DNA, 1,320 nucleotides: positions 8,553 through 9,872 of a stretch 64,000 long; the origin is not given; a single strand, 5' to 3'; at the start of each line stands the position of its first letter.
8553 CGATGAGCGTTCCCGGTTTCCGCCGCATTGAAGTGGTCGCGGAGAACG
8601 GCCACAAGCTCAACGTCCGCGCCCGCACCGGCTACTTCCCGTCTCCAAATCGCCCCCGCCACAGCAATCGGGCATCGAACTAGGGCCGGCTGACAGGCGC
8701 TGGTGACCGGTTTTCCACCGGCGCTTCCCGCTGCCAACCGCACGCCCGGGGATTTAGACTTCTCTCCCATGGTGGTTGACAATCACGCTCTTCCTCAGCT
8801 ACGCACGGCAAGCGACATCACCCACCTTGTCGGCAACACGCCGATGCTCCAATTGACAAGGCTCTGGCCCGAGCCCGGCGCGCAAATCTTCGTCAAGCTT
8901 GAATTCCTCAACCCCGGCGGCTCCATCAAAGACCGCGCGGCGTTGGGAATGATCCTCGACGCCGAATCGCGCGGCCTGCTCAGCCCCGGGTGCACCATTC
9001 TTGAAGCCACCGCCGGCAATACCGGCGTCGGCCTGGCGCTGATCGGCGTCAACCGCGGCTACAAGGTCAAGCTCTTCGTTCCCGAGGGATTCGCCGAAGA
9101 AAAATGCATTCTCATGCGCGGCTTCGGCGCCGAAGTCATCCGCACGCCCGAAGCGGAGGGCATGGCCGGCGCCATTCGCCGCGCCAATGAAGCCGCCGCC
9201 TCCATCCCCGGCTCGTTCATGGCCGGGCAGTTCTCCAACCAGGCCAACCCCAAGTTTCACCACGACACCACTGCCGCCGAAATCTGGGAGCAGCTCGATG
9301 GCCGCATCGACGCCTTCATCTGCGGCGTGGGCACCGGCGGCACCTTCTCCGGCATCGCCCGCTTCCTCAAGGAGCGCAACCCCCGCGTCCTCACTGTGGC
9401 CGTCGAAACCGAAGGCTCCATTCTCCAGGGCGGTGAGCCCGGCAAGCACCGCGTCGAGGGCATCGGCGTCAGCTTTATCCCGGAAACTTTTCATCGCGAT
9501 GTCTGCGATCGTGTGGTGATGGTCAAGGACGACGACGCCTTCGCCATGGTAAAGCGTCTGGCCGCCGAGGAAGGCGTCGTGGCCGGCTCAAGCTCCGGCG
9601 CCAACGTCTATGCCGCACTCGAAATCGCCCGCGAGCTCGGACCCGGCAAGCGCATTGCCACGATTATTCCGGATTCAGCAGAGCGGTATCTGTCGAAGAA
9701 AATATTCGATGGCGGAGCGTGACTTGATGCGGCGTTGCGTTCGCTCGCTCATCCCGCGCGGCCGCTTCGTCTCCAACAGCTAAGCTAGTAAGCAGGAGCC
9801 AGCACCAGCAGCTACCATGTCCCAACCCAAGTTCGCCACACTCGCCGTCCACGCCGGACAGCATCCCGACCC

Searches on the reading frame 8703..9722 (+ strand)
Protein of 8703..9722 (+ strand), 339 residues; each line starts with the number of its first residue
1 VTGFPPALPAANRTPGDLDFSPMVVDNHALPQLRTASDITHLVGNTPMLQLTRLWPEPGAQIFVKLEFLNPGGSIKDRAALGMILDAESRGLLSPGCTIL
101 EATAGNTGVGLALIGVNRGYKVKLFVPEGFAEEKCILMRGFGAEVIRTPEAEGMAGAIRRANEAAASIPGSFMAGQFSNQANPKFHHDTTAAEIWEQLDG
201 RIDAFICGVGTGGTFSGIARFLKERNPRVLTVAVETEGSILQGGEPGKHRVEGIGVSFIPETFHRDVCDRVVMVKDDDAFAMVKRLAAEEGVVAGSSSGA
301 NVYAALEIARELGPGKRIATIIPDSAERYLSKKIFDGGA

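Call 22: find_encoding_contigs(protein=window:8703-9722:+, flank=10000, max_places=1)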
Protein window:8703-9722:+ (339 aa): 3 contigs read that carry it; 1 place shown.
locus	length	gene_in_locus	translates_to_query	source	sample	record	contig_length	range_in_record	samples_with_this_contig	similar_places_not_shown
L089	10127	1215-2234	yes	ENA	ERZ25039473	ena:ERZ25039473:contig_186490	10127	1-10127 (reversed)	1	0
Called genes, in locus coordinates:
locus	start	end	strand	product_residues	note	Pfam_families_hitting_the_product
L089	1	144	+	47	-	?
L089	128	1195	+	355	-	PF00092:VWA, PF13519:VWA_2, PF25106:VWA_4 (weak)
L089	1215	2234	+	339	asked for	PF00291:PALP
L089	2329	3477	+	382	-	PF01053:Cys_Met_Meta_PP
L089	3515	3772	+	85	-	PF13711:DUF4160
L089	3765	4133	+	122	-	PF10387:DUF2442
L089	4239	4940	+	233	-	PF00814:TsaD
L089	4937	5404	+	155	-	PF00583:Acetyltransf_1, PF13673:Acetyltransf_10, PF13508:Acetyltransf_7 (weak), PF08445:FR47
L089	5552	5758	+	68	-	PF04325:DUF465 (weak)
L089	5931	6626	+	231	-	PF02666:PS_Dcarbxylase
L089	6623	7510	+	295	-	PF01066:CDP-OH_P_transf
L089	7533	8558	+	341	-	PF01118:Semialdhyde_dh, PF02774:Semialdhyde_dhC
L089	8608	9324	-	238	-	PF13510:Fer2_4, PF10588:NADH-G_4Fe-4S_3, PF13237:Fer4_10 (weak), PF22117:Fer4_Nqo3, PF13183:Fer4_8 (weak), PF13187:Fer4_9 (weak), PF00037:Fer4 (weak), PF13484:Fer4_16 (weak), +3 more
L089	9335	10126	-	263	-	?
